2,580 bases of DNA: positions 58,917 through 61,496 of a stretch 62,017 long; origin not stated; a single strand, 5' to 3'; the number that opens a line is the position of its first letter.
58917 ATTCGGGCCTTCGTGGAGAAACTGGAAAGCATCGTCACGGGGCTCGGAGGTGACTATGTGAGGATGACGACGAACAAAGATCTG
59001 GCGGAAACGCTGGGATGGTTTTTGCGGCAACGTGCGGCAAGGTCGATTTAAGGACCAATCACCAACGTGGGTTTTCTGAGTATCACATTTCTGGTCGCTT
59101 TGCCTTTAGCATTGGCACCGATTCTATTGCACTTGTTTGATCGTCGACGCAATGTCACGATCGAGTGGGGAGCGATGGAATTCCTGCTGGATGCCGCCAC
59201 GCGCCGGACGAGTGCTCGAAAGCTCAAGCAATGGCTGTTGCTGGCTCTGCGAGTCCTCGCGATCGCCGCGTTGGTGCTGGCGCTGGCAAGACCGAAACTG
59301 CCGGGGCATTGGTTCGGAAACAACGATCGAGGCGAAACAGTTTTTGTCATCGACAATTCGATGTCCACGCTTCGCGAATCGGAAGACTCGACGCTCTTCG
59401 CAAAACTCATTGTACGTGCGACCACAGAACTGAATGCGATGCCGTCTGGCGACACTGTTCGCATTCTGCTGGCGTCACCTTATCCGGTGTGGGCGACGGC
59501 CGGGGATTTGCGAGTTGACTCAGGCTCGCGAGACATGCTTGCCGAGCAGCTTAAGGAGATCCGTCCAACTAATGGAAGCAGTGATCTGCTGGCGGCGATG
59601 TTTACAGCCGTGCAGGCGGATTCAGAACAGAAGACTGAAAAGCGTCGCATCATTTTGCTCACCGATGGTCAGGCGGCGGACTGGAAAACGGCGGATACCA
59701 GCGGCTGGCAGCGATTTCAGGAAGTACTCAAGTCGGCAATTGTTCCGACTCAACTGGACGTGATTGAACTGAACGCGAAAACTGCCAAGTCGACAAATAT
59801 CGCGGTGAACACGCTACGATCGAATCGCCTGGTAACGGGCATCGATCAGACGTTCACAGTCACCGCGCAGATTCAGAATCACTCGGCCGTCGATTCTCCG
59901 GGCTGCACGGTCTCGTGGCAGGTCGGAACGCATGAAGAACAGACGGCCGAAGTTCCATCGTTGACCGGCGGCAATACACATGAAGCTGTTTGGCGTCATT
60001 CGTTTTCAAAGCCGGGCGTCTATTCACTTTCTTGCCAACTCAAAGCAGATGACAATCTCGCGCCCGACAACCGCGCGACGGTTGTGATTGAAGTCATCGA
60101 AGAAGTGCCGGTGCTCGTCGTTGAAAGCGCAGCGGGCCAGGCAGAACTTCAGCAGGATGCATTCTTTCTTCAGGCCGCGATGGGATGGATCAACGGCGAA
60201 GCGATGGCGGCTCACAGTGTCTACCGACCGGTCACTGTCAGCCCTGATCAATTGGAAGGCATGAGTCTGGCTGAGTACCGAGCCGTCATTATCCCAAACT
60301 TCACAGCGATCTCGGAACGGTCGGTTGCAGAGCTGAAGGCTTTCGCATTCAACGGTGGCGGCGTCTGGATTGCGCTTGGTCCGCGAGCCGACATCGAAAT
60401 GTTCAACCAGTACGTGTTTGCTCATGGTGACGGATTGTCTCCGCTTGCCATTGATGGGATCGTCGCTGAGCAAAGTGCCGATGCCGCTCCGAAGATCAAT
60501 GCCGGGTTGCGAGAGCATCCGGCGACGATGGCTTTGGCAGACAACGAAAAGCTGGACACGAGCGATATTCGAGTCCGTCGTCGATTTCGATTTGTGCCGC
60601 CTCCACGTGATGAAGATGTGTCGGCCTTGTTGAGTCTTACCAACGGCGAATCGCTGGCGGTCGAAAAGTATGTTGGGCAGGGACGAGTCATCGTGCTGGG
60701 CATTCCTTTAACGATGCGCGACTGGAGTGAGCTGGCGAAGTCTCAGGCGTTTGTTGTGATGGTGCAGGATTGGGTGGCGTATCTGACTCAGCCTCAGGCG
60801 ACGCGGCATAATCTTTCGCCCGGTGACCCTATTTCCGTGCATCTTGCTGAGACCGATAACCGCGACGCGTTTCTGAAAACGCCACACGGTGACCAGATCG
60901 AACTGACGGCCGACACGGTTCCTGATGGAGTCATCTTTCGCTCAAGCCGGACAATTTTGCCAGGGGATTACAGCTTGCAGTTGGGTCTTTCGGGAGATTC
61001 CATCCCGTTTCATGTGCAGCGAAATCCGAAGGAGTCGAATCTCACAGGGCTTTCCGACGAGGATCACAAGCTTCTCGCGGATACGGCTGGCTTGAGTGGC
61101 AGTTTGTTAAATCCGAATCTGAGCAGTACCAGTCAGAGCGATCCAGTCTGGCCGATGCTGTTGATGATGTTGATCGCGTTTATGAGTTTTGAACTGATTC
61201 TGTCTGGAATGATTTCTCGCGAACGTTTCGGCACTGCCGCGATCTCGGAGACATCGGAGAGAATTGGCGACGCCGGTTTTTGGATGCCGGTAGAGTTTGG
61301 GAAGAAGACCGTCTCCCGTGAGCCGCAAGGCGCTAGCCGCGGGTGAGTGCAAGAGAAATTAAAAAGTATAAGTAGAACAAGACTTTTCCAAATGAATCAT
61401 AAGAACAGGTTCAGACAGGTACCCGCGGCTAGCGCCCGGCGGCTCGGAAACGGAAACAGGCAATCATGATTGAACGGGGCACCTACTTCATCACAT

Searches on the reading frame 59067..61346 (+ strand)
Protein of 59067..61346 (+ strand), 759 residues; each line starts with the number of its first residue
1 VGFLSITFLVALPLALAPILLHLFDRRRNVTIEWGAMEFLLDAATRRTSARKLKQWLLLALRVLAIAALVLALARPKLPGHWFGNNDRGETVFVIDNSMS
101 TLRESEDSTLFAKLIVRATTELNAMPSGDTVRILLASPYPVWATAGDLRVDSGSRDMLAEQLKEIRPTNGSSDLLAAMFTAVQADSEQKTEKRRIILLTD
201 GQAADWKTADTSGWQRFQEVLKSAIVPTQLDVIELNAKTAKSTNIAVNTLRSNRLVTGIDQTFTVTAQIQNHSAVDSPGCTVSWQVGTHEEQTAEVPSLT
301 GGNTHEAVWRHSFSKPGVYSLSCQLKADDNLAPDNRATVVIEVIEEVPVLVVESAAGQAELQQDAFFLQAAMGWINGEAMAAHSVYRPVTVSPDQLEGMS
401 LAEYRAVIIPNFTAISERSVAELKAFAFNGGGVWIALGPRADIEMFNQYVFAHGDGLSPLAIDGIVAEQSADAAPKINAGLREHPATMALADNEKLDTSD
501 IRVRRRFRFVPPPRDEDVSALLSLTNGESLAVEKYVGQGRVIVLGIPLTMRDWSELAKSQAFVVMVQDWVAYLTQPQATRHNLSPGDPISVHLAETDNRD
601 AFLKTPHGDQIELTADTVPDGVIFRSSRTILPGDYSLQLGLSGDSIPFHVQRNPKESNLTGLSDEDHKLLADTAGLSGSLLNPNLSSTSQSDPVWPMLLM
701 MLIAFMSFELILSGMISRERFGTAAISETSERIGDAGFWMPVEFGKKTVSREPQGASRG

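Call 33: search_protein_families(library=pfam, proteins=[window:59067-61346:+], max_evalue=0.001)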
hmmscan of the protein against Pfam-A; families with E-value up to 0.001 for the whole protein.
window:59067-61346:+ (759 aa): 5 families
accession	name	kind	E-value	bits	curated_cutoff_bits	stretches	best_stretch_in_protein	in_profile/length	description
PF07584.16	BatA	-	9e-18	64.9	25.9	1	1-76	1-77/77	Aerotolerance regulator N-terminal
PF13519.12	VWA_2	-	3.6e-09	37.6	27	1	91-202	1-107/107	von Willebrand factor type A domain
PF13768.12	VWA_3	-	1.9e-07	31.7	27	1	91-212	3-116/155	von Willebrand factor type A domain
PF00092.34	VWA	-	0.00012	22.8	23.8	1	92-207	3-118/174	von Willebrand factor type A domain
PF07705.17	CARDB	-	0.00046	20.8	22.7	0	261-325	19-83/101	CARDB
